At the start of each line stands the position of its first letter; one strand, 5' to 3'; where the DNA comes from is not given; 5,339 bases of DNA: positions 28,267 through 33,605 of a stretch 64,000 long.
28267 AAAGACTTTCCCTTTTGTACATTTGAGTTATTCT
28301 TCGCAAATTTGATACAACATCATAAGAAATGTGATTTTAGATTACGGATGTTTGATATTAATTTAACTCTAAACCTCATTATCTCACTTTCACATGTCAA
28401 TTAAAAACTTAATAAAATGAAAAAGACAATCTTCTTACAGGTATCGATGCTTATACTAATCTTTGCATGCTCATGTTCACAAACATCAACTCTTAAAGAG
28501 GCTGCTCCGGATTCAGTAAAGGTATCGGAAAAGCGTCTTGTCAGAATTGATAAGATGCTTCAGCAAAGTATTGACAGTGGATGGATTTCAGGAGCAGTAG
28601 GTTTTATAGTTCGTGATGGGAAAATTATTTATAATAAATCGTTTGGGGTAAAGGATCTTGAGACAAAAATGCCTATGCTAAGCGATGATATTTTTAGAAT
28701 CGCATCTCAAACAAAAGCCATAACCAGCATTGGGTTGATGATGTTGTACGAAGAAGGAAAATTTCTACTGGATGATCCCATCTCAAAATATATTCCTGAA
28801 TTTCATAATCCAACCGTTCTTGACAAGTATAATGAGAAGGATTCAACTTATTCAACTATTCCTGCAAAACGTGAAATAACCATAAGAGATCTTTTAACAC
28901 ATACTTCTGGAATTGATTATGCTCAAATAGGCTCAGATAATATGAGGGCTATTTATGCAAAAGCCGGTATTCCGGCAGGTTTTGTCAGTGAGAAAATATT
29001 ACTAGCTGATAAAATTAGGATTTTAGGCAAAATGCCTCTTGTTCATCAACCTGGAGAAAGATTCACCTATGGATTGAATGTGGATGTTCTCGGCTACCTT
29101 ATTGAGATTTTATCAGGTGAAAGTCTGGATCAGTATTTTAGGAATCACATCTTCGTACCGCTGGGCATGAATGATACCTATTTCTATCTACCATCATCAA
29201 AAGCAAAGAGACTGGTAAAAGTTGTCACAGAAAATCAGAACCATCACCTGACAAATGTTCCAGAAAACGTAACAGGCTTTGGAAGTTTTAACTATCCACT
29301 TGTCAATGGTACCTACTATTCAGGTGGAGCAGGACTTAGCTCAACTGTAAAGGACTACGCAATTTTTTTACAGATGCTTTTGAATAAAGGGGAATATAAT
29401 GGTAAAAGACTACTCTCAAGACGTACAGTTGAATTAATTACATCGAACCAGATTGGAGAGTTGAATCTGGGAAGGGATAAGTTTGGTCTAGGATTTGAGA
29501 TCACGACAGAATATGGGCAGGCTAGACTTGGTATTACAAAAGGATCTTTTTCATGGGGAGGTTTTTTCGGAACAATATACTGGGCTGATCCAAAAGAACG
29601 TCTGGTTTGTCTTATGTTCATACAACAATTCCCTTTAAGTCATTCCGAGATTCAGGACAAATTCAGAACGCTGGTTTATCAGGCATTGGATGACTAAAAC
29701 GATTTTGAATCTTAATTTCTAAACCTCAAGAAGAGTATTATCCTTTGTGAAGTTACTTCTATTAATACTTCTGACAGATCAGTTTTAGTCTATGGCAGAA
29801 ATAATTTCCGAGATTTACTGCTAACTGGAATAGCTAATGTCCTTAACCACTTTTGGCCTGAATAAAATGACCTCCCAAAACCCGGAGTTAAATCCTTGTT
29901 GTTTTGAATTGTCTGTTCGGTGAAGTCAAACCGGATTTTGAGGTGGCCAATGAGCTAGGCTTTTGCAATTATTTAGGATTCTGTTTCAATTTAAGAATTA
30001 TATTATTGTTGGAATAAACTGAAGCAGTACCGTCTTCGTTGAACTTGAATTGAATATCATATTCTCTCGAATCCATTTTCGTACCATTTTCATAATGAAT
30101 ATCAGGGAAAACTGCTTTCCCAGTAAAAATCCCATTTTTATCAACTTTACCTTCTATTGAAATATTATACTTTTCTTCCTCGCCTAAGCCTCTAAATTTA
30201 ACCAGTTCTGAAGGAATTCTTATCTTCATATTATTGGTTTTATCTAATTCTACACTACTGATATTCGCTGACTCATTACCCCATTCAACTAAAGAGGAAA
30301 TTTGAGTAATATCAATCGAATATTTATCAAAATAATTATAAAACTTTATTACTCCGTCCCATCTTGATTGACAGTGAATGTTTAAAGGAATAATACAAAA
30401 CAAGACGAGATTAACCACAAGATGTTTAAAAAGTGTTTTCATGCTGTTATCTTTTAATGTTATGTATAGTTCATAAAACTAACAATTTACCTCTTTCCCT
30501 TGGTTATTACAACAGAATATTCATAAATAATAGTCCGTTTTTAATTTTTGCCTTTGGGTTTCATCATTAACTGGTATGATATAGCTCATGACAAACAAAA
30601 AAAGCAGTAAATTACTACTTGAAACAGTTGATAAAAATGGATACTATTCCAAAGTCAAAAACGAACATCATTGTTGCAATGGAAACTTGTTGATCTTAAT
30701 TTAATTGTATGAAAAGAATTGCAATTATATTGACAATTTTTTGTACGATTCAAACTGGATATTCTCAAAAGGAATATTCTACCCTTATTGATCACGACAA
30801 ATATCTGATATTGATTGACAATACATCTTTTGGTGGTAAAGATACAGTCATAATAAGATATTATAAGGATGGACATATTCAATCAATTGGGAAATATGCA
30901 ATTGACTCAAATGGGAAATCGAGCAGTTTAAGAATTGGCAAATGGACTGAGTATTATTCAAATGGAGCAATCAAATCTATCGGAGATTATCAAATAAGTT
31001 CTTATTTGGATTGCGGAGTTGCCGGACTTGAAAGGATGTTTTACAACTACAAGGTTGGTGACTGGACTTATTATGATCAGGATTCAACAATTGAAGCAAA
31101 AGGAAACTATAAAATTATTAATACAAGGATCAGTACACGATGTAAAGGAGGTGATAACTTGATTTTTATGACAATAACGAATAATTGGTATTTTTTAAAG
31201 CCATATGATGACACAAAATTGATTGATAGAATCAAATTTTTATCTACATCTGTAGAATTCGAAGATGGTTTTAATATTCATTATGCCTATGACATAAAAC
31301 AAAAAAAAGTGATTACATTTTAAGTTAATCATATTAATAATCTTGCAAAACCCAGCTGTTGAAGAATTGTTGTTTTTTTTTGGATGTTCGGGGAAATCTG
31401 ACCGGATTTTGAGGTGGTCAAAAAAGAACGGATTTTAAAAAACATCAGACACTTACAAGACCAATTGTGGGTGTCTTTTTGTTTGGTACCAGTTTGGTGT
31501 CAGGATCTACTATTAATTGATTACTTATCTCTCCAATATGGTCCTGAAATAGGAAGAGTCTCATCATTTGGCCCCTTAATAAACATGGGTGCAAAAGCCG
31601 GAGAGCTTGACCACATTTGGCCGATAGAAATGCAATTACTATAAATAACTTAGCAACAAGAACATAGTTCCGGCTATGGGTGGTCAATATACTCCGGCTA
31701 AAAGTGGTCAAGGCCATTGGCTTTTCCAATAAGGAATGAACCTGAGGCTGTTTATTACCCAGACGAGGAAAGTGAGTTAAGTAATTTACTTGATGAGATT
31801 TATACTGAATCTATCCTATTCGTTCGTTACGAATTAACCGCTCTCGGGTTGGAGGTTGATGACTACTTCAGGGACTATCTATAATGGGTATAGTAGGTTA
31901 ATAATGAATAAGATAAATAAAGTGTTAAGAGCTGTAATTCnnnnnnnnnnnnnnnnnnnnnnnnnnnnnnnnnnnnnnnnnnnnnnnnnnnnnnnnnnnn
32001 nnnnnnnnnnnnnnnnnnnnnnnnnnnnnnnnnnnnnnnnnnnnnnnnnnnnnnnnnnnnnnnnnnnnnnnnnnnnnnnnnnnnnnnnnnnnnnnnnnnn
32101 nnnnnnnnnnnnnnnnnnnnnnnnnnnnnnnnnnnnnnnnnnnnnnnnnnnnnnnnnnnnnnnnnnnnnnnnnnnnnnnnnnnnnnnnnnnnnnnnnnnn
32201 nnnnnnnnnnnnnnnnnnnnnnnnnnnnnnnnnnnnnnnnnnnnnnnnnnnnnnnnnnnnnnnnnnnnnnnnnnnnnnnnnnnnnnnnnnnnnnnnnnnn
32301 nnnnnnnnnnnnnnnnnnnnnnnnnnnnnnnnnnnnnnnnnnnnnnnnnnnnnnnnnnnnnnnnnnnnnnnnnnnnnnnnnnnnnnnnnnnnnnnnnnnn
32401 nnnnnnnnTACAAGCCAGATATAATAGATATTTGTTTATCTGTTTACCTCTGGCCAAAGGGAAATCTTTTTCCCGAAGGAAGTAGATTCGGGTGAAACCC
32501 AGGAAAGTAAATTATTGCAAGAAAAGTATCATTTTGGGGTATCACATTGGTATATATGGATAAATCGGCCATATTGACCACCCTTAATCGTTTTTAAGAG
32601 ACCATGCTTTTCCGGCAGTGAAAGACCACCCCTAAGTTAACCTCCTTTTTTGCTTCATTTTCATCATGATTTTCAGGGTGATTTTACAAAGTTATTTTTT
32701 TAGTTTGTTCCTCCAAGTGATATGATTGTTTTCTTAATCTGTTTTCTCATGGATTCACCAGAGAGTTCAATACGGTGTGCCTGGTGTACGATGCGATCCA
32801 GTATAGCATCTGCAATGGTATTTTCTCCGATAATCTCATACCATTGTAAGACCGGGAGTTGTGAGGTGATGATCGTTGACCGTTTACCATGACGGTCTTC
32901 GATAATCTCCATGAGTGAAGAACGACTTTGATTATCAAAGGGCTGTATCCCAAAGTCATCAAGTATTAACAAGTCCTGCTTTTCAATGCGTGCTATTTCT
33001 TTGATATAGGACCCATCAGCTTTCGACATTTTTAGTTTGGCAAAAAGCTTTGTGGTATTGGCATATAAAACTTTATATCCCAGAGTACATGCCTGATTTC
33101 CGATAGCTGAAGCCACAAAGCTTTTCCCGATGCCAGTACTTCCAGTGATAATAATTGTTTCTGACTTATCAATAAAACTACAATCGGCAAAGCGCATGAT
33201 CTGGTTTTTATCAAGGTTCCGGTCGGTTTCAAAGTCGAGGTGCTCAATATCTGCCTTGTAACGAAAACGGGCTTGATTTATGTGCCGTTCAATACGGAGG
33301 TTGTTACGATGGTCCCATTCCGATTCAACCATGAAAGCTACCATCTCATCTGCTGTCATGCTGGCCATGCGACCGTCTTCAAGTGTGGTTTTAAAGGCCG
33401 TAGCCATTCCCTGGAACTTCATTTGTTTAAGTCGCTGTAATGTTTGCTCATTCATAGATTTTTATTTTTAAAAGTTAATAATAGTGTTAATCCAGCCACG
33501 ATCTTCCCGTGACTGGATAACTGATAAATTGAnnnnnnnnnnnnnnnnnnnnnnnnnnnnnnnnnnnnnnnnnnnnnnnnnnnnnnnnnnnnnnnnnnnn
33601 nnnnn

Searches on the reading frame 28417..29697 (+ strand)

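Call 10: search_protein_families(library=pfam, proteins=[window:28417-29697:+], max_evalue=0.01)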
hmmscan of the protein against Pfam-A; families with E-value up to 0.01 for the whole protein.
window:28417-29697:+ (426 aa): 1 family
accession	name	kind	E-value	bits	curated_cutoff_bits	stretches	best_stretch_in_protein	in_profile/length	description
PF00144.29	Beta-lactamase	-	7.4e-67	226.3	27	1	44-414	1-320/329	Beta-lactamase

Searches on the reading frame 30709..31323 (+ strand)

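Call 21: search_protein_families(library=pfam, proteins=[window:30709-31323:+], max_evalue=0.001)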
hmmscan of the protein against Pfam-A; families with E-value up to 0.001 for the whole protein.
window:30709-31323:+ (204 aa): 2 families
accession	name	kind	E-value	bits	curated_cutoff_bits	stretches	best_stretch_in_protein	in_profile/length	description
PF07661.19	MORN_2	-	1e-07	31.7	29.6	0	77-95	3-21/22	MORN repeat variant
PF06662.19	C5-epim_C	-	0.00058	19.8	23.3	1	90-134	109-154/188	D-glucuronyl C5-epimerase C-terminus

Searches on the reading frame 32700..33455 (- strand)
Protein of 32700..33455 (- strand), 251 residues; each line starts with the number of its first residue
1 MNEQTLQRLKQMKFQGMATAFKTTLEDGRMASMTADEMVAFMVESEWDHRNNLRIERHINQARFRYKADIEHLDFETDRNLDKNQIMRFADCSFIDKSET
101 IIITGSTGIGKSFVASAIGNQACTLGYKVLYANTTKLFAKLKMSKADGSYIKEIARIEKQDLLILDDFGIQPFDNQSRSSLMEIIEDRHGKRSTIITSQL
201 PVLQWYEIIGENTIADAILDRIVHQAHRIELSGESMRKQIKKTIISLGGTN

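Call 21: search_protein_families(library=pfam, proteins=[window:32700-33455:-], max_evalue=0.001)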
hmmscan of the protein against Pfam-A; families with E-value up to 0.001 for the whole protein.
window:32700-33455:- (251 aa): 3 families
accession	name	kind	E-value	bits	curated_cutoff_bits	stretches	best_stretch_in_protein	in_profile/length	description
PF01695.23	IstB_IS21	-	2.1e-67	227.6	24.1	1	8-242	2-236/238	IstB-like ATP binding protein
PF20720.3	nSTAND3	-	6.8e-06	26.3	27.2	1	95-205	14-117/155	Novel STAND NTPase 3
PF00308.24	Bac_DnaA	-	0.00014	22.5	23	1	99-196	35-134/162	Bacterial DnaA ATPAse domain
